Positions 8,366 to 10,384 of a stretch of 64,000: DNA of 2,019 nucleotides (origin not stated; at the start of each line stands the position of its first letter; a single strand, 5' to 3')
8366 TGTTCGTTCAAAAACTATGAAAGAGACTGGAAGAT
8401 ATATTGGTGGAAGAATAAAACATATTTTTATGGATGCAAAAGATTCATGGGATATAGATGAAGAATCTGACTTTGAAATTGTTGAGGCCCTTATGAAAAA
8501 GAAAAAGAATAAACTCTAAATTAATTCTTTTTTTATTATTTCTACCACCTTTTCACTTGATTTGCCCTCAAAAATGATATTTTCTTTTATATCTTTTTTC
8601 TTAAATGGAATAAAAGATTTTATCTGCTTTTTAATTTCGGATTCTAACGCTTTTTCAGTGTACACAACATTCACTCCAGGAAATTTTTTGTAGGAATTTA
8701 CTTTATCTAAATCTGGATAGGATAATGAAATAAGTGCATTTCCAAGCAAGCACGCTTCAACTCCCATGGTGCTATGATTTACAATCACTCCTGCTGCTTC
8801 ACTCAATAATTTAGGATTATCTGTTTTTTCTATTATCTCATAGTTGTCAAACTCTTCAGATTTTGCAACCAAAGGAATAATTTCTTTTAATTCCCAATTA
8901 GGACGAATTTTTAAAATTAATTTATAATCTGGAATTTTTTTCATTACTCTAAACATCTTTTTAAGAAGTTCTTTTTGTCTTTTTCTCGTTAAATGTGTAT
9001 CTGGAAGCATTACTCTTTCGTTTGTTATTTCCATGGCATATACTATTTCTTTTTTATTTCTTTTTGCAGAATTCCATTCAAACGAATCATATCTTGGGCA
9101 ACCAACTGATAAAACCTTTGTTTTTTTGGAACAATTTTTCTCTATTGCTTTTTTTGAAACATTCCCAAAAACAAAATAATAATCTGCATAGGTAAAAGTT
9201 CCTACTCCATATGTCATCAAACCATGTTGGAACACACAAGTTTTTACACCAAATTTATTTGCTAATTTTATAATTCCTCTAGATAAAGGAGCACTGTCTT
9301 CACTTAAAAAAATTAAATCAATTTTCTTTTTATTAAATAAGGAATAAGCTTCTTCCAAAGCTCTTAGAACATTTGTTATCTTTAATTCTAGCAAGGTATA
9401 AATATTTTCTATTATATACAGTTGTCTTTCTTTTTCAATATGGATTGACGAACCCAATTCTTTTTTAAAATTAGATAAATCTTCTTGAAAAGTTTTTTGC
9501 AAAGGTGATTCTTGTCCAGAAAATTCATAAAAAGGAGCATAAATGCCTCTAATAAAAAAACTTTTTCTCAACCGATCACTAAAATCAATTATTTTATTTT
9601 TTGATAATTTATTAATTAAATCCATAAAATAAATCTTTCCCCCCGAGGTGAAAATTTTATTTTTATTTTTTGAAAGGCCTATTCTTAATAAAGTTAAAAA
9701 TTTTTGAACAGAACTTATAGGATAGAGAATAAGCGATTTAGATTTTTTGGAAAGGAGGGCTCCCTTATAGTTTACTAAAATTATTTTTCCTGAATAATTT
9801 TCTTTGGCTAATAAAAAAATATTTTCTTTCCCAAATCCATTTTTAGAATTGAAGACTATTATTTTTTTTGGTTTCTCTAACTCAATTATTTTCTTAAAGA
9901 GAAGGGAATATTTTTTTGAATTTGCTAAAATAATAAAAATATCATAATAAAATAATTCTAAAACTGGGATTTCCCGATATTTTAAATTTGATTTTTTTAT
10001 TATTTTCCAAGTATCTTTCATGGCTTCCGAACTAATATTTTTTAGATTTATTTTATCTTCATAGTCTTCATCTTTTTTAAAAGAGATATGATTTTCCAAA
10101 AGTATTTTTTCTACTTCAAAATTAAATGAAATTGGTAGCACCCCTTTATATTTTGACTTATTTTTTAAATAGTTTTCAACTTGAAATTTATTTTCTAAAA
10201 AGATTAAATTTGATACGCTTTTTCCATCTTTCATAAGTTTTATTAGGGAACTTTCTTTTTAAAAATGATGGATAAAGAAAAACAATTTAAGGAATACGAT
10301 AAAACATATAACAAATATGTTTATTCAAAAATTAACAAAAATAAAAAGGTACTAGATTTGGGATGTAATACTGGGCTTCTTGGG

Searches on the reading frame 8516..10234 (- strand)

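Call 39: search_protein_families(library=pfam, proteins=[window:8516-10234:-], max_evalue=0.001)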
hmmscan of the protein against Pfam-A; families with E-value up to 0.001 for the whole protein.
window:8516-10234:- (572 aa): 1 family
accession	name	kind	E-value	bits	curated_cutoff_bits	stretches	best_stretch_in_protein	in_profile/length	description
PF02350.25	Epimerase_2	-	1.4e-07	31.1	30.6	1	349-568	122-347/347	UDP-N-acetylglucosamine 2-epimerase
